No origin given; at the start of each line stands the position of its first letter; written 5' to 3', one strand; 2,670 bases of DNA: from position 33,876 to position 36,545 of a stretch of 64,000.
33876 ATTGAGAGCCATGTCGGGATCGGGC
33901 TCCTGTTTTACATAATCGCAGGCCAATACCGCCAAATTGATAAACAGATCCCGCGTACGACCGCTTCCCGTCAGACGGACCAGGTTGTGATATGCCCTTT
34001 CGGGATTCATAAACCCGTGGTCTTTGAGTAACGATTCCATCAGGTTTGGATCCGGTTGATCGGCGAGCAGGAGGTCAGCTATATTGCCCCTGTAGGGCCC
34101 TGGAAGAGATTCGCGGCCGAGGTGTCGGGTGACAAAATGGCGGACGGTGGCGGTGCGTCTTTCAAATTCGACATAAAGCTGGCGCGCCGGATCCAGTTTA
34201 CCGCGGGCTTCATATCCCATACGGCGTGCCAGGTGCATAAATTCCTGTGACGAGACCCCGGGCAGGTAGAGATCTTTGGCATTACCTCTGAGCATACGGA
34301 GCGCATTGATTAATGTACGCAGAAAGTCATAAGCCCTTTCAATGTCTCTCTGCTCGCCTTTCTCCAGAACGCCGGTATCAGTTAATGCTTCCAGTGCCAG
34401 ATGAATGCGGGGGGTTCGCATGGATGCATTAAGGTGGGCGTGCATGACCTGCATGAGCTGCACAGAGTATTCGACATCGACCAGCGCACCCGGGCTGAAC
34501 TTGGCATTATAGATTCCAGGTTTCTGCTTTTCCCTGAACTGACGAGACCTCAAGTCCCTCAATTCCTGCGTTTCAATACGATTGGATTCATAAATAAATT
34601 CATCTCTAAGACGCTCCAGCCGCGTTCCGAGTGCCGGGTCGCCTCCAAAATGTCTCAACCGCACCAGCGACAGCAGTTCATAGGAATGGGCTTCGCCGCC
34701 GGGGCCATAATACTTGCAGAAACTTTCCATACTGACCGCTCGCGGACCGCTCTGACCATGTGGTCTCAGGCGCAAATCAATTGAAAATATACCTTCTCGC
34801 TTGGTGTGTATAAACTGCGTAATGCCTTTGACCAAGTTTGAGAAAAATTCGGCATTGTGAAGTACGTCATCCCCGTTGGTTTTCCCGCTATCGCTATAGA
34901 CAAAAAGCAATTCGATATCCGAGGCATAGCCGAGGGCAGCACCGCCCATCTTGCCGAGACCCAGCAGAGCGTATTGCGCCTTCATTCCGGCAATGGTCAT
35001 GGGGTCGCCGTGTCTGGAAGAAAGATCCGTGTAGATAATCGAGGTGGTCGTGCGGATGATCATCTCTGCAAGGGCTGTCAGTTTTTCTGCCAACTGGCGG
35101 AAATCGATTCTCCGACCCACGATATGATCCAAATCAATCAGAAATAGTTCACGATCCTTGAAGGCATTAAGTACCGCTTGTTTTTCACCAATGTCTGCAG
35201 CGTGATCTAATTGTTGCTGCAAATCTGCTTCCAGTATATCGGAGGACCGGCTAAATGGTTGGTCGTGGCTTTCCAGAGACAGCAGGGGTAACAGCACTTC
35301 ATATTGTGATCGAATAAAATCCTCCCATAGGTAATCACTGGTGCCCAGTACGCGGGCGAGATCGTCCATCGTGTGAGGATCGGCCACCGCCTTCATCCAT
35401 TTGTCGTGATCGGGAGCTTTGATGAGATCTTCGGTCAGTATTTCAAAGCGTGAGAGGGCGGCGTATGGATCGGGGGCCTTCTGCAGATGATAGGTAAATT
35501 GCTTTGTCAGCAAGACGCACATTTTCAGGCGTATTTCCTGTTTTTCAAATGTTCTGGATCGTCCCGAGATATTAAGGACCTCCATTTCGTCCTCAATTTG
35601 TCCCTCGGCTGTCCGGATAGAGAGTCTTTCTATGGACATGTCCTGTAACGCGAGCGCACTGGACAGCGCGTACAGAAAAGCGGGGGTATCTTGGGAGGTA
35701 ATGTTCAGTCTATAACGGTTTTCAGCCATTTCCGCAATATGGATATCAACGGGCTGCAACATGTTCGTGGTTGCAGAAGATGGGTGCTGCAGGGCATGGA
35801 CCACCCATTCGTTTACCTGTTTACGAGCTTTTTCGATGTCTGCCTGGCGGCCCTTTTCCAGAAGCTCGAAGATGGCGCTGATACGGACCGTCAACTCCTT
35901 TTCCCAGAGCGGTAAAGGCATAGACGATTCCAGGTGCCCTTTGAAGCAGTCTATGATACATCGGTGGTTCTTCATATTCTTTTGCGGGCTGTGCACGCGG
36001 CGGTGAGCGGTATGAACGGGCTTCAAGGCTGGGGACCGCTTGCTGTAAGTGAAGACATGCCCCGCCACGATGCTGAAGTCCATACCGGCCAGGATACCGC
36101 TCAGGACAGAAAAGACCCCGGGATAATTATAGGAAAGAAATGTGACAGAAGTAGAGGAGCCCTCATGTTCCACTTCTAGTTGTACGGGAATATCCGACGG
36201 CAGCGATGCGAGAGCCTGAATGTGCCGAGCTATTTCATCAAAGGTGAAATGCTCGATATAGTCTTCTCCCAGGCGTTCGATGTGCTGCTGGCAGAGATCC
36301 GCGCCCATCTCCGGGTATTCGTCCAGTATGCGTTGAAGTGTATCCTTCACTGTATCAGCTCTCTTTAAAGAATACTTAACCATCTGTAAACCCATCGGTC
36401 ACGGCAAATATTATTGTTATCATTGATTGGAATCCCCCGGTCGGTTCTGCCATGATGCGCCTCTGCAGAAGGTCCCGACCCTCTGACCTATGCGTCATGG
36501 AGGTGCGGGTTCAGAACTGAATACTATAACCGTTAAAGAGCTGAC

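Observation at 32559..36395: GlnE adenylyltransferase with two N-terminal ACT-like domains, a possible PII-independent nitrogen sensor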

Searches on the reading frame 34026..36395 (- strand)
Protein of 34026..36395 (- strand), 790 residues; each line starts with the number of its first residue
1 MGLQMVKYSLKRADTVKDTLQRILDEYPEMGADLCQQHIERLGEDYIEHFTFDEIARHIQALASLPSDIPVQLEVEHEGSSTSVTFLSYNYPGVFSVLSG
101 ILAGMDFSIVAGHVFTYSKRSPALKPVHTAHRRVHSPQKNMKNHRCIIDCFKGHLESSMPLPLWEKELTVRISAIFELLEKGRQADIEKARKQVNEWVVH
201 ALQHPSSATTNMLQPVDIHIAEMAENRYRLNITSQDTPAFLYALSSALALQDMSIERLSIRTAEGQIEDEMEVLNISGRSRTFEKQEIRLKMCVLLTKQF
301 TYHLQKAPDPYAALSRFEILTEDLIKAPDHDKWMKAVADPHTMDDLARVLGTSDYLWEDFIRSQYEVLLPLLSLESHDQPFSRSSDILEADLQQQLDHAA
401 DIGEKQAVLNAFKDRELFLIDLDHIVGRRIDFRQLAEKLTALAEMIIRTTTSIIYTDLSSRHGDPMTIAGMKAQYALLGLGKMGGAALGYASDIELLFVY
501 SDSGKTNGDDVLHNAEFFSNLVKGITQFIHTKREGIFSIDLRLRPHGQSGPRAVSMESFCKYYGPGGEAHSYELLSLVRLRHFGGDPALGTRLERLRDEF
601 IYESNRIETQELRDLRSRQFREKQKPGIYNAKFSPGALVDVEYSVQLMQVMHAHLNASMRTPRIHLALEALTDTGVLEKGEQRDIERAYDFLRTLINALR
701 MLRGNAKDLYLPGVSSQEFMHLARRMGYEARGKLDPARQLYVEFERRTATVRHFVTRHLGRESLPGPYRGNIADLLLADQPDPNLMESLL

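Call 103: predict_structure(alignment_id=A3)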
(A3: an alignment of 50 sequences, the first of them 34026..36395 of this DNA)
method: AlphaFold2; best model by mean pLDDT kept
length: 790 residues; sequences in the alignment: 50
mean_pLDDT: 85.8   pTM: 0.80
mean pLDDT of the five models: 85.8, 83.8, 83.3, 82.2, 81.9
residues with pLDDT >= 90: 390; 70-90: 324; 50-70: 51; < 50: 25
segments of 3 or more residues with pLDDT < 50: 2-4, 124-141
pLDDT, mean of each block of 10 residues (from residue 1): 55 80 87 88 90 92 83 91 94 90 91 89 47 40 80 88 93 92 89 92 63 79 89 85 90 90 87 82 82 88 85 84 68 73 72 73 77 61 87 94 96 90 75 89 96 97 96 96 90 91 96 97 95 79 84 94 87 86 96 94 80 90 88 93 93 88 94 94 96 91 78 88 88 90 95 94 85 87 84
secondary structure, 60 per line:
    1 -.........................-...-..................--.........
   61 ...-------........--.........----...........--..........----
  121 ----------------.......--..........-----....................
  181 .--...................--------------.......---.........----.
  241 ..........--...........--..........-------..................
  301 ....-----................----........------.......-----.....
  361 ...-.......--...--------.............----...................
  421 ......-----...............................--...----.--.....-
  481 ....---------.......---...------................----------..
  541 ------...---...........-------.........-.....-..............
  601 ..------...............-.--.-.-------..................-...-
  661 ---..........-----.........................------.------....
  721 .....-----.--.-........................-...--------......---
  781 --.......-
elements in order (helices of 4 or more, strands of 3 or more residues): H2-26 H32-49 H52-63 E71-78 E81-89 H94-104 E107-116 H137-143 E146-155 H161-181 H184-202 E217-223 E227-235 H240-250 E253-263 E266-275 H283-304 H310-325 H330-337 H344-350 H356-363 H365-371 H385-397 H402-426 H432-462 E465-467 E475-479 H481-484 E494-500 E504-506 H514-528 E553-555 H556-563 H571-579 E581-585 H587-602 H609-623 H638-655 H664-673 H679-703 H717-725 H736-759 H772-777 H783-789

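Call 105: fold_search(model_id=the predicted structure, library=pdb)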
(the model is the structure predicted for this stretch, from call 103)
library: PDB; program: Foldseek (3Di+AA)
matches with E <= 10: 567; with E <= 0.001: 6
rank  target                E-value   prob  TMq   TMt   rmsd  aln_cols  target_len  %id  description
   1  1v4a                  2.1e-17  1.00  0.45  0.80   5.5       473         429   22  Structure of the N-terminal Domain of Escherichia coli Glutamine Synthetase adenylyltransferase (released 2004-07-27)
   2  3k7d_A                7.0e-17  1.00  0.42  0.65   8.3       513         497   22  C-terminal (adenylylation) domain of E.coli Glutamine Synthetase Adenylyltransferase (released 2009-12-15)
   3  3k7d_B                1.8e-16  1.00  0.41  0.63   9.5       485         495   22  C-terminal (adenylylation) domain of E.coli Glutamine Synthetase Adenylyltransferase (released 2009-12-15)
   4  6yx5_B                6.7e-04  1.00  0.25  0.50  10.2       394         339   12  Structure of DrrA from Legionella pneumophilia in complex with human Rab8a (released 2020-12-23)
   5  7jsr_A                6.7e-04  1.00  0.13  0.08  22.1       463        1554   11  Crystal structure of the large glutamate dehydrogenase composed of 180 kDa subunits from Mycobacterium smegmatis (released 2021-06-09)
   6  7jsr_B                9.2e-04  1.00  0.14  0.08  24.0       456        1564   10  Crystal structure of the large glutamate dehydrogenase composed of 180 kDa subunits from Mycobacterium smegmatis (released 2021-06-09)
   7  8yqt_C                1.2e-02  0.91  0.09  0.17  20.6       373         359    9  African swine fever virus RNA Polymerase-M1249L complex2 (released 2024-11-06)
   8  8q3b_C                2.2e-02  0.87  0.09  0.18  20.4       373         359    8  The closed state of the ASFV apo-RNA polymerase (released 2024-02-14)
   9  5yhf                  2.5e-02  0.10  0.07  0.07  31.0       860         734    9  Crystal structure of SecDF in Super-membrane-facing form (released 2018-02-14)
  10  9hv0                  4.9e-02  0.41  0.17  0.12  25.1      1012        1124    9  CryoEM map of the large glutamate dehydrogenase composed of 180 kDa subunits from Mycobacterium smegmatis obtained in th (released 2026-01-14)
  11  6uw0_A                1.3e-01  0.16  0.07  0.15  21.1       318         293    8  Engineered variant of I-OnuI meganuclease with improved thermostability and fully altered specificity targeting choler (released 2019-12-18)
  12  1vi7                  1.3e-01  0.66  0.07  0.25  20.7       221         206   12  Crystal structure of an hypothetical protein (released 2003-12-30)
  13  3cwv_A                2.8e-01  0.35  0.08  0.15  17.0       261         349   10  Crystal structure of B-subunit of the DNA gyrase from Myxococcus xanthus (released 2008-05-06)
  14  2ab5_B                2.9e-01  0.16  0.08  0.17  16.8       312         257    7  bI3 LAGLIDADG Maturase (released 2005-08-30)
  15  1t11_B                2.9e-01  0.06  0.05  0.09  27.5       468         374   11  Trigger Factor (released 2004-09-21)
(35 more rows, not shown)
